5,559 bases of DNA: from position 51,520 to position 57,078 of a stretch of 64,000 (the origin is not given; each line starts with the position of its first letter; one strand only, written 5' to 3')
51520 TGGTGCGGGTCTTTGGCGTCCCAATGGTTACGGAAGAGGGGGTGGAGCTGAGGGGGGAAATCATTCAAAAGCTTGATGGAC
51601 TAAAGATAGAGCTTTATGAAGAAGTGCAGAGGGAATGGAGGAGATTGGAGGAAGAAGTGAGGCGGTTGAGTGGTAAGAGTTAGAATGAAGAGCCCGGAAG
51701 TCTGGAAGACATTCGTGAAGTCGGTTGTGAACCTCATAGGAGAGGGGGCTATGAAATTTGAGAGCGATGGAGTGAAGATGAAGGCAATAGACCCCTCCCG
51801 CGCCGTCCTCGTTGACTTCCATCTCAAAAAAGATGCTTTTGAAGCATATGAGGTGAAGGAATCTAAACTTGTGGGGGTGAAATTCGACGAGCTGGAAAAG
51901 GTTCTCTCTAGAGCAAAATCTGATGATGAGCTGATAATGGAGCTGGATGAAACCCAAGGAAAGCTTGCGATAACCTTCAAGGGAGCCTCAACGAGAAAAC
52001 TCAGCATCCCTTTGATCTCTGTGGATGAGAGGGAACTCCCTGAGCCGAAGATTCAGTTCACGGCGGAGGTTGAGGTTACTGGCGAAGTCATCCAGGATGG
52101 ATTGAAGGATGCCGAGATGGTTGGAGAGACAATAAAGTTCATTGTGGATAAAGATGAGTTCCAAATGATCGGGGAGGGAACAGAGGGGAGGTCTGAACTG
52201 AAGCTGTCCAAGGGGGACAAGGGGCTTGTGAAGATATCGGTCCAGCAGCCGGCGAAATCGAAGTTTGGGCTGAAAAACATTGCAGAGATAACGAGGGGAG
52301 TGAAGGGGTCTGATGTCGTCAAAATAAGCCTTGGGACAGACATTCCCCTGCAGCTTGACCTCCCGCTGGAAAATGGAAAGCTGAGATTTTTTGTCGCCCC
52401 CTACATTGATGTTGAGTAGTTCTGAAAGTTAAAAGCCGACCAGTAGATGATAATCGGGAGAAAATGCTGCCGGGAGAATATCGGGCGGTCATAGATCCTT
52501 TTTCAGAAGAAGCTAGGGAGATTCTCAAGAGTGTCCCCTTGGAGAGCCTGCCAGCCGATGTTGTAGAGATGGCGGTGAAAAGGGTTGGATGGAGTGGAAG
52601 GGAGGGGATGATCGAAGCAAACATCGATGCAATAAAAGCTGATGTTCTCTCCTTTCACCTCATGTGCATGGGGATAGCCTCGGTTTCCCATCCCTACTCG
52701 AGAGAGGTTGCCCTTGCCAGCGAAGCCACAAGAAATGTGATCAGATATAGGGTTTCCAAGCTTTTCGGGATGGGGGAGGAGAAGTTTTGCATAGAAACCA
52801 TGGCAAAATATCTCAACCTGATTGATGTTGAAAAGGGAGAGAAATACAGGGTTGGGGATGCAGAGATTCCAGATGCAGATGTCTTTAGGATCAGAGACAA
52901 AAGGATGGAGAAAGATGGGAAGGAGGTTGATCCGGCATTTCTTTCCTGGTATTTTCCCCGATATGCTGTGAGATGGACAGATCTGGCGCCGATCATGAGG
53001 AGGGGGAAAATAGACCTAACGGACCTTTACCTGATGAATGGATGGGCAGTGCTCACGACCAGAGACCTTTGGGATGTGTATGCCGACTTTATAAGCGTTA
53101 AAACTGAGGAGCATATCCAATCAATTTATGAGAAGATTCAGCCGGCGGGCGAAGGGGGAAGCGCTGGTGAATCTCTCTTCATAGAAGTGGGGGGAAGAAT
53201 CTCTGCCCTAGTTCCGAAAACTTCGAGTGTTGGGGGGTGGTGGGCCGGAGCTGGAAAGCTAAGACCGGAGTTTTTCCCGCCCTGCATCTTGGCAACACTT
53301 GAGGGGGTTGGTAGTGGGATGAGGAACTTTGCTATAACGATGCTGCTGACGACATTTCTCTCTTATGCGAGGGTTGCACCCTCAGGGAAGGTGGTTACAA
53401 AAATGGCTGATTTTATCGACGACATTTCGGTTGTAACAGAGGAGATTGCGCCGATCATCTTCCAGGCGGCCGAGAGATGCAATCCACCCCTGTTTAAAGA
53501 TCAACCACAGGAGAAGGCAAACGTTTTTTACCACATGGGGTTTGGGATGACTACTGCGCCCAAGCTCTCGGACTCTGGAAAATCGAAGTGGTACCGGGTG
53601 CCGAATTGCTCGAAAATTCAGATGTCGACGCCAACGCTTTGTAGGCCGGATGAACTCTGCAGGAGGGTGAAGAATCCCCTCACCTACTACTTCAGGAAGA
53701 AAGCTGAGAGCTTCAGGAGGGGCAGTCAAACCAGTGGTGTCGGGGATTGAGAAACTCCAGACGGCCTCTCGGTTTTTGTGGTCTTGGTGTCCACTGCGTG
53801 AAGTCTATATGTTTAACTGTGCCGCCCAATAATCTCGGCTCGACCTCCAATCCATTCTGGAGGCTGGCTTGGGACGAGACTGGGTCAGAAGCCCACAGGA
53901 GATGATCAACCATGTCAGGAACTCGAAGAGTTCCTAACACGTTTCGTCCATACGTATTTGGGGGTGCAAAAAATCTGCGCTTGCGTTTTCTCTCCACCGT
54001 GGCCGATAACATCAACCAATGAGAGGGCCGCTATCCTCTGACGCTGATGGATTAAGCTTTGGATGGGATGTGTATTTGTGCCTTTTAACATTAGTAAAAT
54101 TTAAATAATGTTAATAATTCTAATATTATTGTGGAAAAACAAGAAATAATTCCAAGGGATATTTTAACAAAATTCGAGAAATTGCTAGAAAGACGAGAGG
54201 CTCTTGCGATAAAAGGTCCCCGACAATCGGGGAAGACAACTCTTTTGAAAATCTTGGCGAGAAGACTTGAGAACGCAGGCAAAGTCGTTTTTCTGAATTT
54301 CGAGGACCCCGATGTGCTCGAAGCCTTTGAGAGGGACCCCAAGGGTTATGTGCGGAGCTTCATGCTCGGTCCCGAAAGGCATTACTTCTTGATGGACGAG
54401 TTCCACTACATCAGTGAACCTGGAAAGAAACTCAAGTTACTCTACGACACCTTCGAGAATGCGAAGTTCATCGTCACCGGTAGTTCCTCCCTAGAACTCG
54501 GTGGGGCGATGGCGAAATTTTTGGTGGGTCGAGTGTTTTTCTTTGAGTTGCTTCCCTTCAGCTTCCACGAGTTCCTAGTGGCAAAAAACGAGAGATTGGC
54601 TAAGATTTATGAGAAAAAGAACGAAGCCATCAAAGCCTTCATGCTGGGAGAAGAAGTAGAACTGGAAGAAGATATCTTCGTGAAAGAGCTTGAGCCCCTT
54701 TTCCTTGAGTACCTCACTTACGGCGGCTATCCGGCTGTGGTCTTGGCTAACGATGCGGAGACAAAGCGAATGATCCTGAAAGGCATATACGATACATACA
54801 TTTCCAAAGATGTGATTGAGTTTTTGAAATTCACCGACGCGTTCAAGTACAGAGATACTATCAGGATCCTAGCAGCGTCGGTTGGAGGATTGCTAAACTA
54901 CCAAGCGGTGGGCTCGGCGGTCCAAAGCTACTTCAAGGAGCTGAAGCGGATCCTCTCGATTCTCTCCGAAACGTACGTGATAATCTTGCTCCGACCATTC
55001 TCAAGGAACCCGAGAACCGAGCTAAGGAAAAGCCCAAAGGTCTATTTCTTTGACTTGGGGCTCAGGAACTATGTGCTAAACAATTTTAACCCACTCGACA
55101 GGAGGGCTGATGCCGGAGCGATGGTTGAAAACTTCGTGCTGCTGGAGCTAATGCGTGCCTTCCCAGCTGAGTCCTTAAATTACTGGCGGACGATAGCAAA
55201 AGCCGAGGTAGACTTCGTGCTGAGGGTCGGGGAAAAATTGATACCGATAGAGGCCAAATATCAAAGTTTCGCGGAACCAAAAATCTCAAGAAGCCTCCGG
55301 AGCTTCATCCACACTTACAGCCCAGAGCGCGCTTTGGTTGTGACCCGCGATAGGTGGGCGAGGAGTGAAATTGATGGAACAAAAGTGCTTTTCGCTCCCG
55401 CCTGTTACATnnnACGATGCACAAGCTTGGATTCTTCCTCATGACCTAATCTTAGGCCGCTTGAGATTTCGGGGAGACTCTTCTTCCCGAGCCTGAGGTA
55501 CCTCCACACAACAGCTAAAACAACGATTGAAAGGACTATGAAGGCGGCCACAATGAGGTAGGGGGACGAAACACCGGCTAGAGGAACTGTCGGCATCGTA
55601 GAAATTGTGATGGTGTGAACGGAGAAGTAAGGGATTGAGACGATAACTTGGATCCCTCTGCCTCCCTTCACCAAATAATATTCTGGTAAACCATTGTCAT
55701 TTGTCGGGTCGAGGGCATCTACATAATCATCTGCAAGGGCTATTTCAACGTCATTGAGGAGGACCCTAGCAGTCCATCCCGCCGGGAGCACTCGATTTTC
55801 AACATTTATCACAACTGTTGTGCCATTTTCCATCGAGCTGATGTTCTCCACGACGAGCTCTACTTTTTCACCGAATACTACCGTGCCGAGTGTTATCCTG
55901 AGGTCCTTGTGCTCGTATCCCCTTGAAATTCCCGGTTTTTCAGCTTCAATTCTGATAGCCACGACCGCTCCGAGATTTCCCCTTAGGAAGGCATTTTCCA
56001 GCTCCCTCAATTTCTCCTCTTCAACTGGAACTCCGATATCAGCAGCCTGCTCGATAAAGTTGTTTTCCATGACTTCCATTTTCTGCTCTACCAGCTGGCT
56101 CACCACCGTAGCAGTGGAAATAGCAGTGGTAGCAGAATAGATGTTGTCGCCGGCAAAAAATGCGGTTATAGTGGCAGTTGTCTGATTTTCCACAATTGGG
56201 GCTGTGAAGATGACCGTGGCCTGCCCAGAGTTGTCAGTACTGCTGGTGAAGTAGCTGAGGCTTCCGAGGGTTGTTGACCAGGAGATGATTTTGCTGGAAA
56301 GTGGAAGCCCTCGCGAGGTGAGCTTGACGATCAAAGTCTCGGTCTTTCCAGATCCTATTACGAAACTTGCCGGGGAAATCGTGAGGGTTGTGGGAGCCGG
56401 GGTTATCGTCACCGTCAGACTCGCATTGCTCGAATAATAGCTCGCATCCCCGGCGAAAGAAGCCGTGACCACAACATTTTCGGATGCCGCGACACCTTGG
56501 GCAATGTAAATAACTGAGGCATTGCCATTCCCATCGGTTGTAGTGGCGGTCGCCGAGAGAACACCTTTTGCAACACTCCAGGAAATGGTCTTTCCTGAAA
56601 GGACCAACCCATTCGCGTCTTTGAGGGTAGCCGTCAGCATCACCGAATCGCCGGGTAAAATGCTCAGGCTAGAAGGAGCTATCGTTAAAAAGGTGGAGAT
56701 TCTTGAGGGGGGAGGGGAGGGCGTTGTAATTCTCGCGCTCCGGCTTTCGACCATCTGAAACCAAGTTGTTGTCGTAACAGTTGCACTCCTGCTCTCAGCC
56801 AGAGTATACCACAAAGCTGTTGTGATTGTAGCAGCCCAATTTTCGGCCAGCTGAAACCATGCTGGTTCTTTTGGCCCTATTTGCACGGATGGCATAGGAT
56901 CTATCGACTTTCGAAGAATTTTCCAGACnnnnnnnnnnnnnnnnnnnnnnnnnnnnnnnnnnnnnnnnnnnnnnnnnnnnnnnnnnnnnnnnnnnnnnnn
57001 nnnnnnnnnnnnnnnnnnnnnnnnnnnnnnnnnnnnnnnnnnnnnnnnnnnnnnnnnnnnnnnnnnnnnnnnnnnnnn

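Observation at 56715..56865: The same W16 repeat occurs in a second, differently built surface protein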

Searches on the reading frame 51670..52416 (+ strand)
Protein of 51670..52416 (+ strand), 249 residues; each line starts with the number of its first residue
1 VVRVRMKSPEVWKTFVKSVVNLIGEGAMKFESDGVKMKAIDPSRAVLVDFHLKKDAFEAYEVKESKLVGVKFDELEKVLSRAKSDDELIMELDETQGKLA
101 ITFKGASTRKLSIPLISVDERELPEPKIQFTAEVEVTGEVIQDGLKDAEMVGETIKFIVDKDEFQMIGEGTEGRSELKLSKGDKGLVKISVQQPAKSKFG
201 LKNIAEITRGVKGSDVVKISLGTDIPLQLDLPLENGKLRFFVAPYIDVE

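Call 63: search_protein_families(library=pfam, proteins=[window:51670-52416:+], max_evalue=0.01)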
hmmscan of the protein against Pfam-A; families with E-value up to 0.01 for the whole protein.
window:51670-52416:+ (249 aa): 2 families
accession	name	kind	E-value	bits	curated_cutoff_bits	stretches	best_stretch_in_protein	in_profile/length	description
PF00705.23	PCNA_N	-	1.8e-15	57.2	20.3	1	1-112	1-112/127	Proliferating cell nuclear antigen, N-terminal domain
PF02747.20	PCNA_C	-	6e-08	33.4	23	1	128-244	5-126/128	Proliferating cell nuclear antigen, C-terminal domain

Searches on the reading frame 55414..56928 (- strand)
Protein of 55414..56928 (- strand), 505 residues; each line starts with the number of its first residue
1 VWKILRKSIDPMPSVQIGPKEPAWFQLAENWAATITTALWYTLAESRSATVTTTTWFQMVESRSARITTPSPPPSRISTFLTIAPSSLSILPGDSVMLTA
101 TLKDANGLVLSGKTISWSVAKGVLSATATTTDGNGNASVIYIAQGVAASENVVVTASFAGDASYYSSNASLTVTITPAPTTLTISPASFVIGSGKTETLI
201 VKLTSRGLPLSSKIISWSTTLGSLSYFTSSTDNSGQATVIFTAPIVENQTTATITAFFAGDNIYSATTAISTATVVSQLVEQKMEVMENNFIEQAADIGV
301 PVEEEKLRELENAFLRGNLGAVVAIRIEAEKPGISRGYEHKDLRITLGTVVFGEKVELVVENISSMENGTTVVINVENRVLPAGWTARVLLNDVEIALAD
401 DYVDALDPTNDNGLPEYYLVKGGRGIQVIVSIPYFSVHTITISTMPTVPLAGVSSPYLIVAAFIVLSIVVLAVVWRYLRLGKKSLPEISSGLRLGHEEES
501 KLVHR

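Call 52: find_homologous_proteins(query=window:55414-56928:-, max_evalue=1e-10)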
Query window:55414-56928:- (505 aa): 10 proteins with E <= 1e-10 among 8000 candidates.
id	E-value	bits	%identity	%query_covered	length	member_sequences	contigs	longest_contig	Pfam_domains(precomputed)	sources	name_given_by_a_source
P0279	4.4e-109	384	37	87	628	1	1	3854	PF17789.8,PF02369.23,PF16640.12,PF09134.17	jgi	jgi:hypothetical protein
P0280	4.6e-109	384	44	82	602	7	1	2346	PF17789.8,PF02369.23,PF16640.12,PF09134.17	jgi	jgi:hypothetical protein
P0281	1.7e-94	335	47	72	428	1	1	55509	PF02369.23,PF16640.12,PF09134.17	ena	-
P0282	3.6e-81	292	52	55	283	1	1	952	-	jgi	jgi:hypothetical protein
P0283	3.4e-79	285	51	56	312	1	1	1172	PF02369.23,PF09134.17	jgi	jgi:hypothetical protein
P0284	1.4e-21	95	28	41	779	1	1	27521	PF26182.1,PF02369.23,PF25354.2,PF22359.3,PF02368.25,PF27647.1,PF26918.1,PF09134.17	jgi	jgi:trimeric autotransporter adhesin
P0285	4.3e-17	80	28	43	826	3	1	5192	PF26182.1,PF02369.23,PF22359.3,PF02368.25,PF26918.1,PF04185.20,PF09134.17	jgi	-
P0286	1.1e-15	76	34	39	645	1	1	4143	-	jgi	jgi:hypothetical protein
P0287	7.7e-14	70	31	32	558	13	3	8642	PF26182.1,PF02369.23,PF22359.3,PF02368.25,PF26918.1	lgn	-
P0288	1.4e-11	62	30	32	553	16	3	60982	PF26182.1,PF02369.23,PF02368.25,PF26918.1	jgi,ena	-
